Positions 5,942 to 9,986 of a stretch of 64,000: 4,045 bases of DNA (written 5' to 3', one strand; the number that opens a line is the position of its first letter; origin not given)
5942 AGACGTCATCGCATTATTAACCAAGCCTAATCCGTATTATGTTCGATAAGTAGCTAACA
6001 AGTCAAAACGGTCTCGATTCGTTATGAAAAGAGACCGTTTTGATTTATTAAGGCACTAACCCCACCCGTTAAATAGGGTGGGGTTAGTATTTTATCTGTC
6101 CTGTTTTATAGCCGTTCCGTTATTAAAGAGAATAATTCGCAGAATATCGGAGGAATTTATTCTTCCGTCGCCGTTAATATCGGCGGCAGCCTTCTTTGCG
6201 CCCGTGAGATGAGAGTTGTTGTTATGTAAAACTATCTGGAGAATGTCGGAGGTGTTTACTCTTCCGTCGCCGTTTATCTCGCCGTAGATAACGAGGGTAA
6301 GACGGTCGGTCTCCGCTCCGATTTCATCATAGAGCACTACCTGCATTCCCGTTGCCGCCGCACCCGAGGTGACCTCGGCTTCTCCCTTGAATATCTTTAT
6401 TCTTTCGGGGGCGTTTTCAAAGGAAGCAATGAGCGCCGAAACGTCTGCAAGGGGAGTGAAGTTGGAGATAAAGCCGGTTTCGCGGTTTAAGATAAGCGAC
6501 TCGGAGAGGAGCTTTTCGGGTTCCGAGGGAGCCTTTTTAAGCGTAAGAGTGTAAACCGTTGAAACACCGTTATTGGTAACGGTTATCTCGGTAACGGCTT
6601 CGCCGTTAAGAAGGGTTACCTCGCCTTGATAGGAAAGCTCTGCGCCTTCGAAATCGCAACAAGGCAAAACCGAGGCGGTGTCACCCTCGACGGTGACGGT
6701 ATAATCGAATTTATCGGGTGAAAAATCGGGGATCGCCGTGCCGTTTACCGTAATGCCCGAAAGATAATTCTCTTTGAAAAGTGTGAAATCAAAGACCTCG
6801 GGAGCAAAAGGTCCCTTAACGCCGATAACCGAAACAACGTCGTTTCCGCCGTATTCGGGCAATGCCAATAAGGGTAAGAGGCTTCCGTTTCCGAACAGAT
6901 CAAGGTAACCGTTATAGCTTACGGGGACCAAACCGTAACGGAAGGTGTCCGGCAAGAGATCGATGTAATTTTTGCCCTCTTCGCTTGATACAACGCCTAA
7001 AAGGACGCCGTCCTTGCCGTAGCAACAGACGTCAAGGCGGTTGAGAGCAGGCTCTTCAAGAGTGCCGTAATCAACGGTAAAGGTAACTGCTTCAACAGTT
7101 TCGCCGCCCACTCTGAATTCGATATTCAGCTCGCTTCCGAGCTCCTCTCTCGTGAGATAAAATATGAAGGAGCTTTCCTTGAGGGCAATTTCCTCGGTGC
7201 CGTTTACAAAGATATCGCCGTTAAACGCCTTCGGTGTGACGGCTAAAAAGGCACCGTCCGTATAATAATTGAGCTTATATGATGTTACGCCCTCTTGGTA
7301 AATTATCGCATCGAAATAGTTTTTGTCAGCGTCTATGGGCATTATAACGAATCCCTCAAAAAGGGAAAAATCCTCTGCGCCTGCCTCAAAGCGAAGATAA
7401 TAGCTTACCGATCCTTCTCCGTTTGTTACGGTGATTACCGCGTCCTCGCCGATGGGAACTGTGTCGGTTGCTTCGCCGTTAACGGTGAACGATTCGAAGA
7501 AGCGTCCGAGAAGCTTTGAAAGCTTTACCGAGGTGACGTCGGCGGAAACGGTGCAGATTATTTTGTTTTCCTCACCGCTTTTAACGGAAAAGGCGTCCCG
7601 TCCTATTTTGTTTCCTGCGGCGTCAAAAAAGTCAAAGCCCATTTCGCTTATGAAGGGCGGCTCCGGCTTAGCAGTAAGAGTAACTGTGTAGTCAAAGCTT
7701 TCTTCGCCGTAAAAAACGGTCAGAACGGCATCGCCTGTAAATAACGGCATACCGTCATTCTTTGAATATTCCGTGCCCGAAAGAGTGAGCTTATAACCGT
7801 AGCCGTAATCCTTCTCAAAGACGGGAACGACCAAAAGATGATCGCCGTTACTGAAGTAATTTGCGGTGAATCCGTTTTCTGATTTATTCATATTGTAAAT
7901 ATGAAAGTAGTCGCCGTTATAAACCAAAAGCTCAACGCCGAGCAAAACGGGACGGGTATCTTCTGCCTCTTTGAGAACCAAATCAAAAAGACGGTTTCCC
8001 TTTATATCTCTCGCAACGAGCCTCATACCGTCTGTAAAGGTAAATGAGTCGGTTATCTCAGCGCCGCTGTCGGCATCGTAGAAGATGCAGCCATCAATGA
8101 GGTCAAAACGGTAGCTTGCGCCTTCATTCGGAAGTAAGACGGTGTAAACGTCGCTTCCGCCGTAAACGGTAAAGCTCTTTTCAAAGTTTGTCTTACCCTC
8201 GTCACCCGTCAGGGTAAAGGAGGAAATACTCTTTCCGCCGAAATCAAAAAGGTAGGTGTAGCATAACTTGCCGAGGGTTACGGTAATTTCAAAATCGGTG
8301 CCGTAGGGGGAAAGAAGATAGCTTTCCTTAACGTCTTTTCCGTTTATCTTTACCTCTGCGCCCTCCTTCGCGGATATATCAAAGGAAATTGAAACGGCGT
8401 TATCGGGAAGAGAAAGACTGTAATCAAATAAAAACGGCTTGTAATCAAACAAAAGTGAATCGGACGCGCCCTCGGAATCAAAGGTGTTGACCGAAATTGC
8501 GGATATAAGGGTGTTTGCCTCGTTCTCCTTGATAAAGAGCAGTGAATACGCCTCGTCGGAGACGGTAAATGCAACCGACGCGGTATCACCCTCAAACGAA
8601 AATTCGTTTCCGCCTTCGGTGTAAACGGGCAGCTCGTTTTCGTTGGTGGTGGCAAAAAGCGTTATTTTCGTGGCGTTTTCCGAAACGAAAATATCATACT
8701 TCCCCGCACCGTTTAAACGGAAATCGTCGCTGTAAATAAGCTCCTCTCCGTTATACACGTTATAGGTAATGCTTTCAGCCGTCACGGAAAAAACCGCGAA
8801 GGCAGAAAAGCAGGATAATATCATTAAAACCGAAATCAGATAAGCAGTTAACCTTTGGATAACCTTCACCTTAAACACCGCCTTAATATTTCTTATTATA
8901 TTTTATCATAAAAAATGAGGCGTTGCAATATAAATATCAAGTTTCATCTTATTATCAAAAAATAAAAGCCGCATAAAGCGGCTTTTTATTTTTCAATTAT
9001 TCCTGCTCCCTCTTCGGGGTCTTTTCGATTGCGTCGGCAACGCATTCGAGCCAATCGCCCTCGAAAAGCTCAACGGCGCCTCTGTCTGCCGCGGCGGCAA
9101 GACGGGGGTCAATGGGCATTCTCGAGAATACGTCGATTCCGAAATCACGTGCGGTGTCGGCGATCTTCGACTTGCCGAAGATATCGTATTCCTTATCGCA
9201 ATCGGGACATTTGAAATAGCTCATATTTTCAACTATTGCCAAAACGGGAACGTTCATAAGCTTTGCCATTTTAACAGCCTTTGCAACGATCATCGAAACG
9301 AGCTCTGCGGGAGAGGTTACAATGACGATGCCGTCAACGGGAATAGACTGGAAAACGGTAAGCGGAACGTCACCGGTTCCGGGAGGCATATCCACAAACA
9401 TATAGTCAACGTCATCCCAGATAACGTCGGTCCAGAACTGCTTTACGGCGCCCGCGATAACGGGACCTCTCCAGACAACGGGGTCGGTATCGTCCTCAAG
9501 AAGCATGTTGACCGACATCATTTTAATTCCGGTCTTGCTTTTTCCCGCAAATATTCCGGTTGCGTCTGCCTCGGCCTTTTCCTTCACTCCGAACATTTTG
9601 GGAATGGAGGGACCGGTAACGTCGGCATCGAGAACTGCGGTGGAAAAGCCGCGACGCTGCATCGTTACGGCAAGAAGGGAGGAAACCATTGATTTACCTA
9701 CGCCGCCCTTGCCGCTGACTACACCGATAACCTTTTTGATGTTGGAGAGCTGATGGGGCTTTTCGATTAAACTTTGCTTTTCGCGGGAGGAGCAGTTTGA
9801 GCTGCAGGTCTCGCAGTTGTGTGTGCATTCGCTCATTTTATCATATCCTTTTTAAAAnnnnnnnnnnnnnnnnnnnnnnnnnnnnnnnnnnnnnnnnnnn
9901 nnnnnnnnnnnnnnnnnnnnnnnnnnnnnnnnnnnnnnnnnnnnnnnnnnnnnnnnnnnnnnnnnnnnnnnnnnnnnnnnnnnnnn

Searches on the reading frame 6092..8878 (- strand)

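Call 21: search_protein_families(library=pfam, proteins=[window:6092-8878:-], max_evalue=0.0001)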
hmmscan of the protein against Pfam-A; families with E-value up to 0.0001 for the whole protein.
window:6092-8878:- (928 aa): 2 families
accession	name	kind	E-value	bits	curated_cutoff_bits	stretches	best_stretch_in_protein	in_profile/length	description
PF00404.24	Dockerin_1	-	6.2e-11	42.8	22.9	1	866-916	2-53/57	Dockerin type I domain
PF12733.13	Cadherin-like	-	2.6e-06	28.2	24.2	0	145-201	10-72/89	Cadherin-like beta sandwich domain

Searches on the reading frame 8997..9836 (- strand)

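Call 21: search_protein_families(library=pfam, proteins=[window:8997-9836:-], max_evalue=0.0001)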
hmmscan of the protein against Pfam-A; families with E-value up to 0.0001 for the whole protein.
window:8997-9836:- (279 aa): 4 families
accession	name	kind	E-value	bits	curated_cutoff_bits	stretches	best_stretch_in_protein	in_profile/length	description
PF10609.15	ParA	-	1.3e-86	290.4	27.1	1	32-255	1-224/246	NUBPL iron-transfer P-loop NTPase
PF01656.29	CbiA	-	4.2e-10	40.1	25.4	1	37-176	1-54/125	CobQ/CobB/MinD/ParA nucleotide binding domain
PF06414.18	Zeta_toxin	-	1.9e-05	24.6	22.3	1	29-96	10-76/199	Zeta toxin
PF13614.12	AAA_31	-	4.5e-05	23.9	27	0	35-76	2-43/177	AAA domain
